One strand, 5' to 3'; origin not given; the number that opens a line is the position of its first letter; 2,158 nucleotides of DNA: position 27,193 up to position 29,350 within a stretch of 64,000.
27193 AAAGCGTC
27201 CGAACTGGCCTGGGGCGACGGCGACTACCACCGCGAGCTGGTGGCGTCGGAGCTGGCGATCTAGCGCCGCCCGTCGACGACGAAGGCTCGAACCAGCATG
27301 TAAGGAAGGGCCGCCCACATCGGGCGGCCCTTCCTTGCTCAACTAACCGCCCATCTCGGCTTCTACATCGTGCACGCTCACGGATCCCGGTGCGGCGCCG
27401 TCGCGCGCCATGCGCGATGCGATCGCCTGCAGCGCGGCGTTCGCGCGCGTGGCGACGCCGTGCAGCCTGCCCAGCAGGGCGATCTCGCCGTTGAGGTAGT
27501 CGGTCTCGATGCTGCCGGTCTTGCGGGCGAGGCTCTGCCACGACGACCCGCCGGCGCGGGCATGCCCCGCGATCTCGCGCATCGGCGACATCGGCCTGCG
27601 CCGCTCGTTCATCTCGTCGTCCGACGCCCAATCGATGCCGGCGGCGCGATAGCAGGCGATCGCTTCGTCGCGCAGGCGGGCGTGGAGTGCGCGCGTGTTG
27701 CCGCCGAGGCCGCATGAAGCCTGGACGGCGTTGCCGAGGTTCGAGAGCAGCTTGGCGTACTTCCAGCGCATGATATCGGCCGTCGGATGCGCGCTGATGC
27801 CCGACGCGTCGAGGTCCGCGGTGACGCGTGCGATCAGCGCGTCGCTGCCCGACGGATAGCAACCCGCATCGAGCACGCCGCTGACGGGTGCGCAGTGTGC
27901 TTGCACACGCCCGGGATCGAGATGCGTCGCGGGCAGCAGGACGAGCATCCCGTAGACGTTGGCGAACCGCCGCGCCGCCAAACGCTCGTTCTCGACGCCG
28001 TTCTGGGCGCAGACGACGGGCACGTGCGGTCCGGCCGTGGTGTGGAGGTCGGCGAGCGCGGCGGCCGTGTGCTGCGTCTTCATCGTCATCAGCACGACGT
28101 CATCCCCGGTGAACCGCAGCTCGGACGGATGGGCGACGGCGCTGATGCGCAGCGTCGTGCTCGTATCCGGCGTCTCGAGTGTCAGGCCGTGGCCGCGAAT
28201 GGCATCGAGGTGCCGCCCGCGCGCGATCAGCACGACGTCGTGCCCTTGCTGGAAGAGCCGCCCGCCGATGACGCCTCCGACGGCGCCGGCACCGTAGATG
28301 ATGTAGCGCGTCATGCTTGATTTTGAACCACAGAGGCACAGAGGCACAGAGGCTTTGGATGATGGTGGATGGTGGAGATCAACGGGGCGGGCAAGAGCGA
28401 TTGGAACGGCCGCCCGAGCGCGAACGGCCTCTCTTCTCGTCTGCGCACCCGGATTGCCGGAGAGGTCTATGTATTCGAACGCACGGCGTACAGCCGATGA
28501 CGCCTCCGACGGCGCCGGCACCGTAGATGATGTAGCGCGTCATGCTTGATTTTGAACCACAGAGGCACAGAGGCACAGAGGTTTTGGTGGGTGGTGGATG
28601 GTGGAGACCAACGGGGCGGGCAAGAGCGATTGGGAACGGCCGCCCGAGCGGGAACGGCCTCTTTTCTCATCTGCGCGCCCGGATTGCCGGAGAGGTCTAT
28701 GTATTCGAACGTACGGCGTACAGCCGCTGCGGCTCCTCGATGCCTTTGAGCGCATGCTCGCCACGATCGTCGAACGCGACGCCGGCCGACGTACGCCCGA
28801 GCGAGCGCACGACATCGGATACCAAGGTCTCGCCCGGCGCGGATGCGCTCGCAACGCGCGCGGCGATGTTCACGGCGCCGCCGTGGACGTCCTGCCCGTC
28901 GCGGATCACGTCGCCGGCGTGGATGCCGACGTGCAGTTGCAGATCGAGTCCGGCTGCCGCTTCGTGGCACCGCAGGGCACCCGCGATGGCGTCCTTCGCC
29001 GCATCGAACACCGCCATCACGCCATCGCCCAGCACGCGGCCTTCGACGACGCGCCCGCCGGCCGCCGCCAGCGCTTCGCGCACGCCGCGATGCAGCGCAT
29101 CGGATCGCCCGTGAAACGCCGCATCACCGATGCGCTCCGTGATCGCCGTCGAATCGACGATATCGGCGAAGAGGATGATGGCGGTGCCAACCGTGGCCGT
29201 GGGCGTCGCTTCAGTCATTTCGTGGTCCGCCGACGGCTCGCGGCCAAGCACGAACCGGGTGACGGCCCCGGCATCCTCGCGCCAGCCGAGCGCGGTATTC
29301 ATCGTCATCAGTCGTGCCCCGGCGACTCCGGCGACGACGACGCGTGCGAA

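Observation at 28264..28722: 229-bp tandem duplication fusing the panE-like 5' end and the cyclase-fusion 3' end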

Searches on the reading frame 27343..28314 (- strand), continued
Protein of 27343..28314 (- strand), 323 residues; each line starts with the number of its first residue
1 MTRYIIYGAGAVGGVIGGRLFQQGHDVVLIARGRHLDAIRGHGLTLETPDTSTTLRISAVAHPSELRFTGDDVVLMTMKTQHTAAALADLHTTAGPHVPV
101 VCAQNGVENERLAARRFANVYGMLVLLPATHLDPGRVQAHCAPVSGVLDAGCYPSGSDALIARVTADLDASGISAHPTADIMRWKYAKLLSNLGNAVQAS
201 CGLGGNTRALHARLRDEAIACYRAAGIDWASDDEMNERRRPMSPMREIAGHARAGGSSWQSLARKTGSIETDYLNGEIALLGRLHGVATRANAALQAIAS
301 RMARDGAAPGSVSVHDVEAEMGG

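Call 32: find_encoding_contigs(protein=P0016, flank=10000, max_places=3)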
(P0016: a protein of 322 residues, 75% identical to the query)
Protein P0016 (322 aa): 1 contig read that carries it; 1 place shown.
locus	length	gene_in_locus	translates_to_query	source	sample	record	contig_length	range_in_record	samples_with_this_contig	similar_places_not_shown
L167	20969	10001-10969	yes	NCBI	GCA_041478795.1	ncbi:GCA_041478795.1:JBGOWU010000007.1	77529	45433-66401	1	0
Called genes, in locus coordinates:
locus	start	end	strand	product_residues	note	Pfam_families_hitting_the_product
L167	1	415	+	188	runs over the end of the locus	PF10027:DUF2269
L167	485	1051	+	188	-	PF10027:DUF2269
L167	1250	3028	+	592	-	PF09594:GT87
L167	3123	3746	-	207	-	-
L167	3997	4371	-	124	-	-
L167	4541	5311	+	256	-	PF00378:ECH_1, PF16113:ECH_2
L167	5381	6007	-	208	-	PF00582:Usp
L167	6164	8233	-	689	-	PF20256:MoCoBD_2, PF01315:Ald_Xan_dh_C (weak), PF02738:MoCoBD_1, PF20256:MoCoBD_2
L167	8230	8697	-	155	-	PF00111:Fer2, PF13085:Fer2_3 (weak), PF01799:Fer2_2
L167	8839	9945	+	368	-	PF02958:EcKL, PF01636:APH, PF02958:EcKL, PF07914:DUF1679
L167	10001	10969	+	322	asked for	PF02558:ApbA, PF08546:ApbA_C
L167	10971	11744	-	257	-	PF00561:Abhydrolase_1, PF12146:Hydrolase_4, PF12697:Abhydrolase_6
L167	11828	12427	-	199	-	PF01128:IspD (faint), PF12804:NTP_transf_3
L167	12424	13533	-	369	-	PF02625:XdhC_CoxI, PF13478:XdhC_C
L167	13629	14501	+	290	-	PF00941:FAD_binding_5, PF03450:CO_deh_flav_C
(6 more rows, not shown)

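Call 33: find_encoding_contigs(protein=P0009, flank=5000, max_places=3)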
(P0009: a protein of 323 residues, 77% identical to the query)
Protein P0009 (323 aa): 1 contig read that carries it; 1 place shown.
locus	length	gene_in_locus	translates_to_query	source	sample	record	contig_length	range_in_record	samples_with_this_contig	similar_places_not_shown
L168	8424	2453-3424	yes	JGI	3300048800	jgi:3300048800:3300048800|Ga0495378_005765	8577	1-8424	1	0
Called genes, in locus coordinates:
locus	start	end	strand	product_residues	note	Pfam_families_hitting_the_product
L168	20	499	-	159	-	PF00356:LacI (faint), PF00440:TetR_N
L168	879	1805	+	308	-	PF01156:IU_nuc_hydro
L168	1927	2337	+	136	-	PF06271:RDD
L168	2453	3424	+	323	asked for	PF02558:ApbA, PF08546:ApbA_C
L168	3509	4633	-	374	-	PF02771:Acyl-CoA_dh_N, PF02770:Acyl-CoA_dh_M, PF00441:Acyl-CoA_dh_1, PF08028:Acyl-CoA_dh_2, PF21343:ACAD9-ACADV_C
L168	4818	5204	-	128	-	-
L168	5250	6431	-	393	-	PF02771:Acyl-CoA_dh_N, PF02770:Acyl-CoA_dh_M, PF00441:Acyl-CoA_dh_1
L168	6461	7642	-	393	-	PF02771:Acyl-CoA_dh_N, PF02770:Acyl-CoA_dh_M, PF00441:Acyl-CoA_dh_1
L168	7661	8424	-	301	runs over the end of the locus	PF02770:Acyl-CoA_dh_M, PF00441:Acyl-CoA_dh_1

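Call 38: find_encoding_contigs(protein=P0006, flank=3000, max_places=3)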
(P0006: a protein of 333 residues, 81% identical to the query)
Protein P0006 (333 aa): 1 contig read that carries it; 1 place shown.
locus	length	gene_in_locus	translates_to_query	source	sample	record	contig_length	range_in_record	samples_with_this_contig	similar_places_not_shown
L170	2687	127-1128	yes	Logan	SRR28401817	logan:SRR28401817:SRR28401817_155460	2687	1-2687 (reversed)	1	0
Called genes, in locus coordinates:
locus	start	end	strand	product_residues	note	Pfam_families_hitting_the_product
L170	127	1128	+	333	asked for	PF02558:ApbA, PF08546:ApbA_C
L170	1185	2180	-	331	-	PF13784:Fic_N, PF02661:Fic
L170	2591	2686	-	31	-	?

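Call 46: list_cluster_members(proteins=[P0001, P0002, P0004])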
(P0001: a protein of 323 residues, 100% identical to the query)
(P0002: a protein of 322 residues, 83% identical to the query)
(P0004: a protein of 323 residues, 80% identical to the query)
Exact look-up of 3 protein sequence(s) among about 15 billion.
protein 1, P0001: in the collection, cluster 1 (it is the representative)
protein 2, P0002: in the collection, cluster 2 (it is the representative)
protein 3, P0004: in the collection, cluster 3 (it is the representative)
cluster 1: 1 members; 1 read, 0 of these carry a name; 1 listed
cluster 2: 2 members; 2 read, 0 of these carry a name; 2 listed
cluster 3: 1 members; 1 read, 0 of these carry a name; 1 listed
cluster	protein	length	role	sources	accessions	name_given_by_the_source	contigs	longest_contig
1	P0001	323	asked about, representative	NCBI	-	-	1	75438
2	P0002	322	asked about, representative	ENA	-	-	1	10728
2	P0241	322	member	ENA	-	-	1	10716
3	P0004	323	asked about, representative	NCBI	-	-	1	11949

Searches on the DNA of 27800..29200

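Call 7: search_rna_families(source=window, start=27800, end=29200, threshold=evalue, max_evalue=10)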
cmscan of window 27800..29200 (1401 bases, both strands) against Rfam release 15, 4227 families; matches with E-value up to 10: 1.
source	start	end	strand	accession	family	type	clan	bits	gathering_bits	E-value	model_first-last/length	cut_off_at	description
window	28860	28881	-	RF00305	snoZ248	Gene; snRNA; snoRNA; CD-box;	-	15.7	120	8.3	1-137/137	no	Small nucleolar RNA Z248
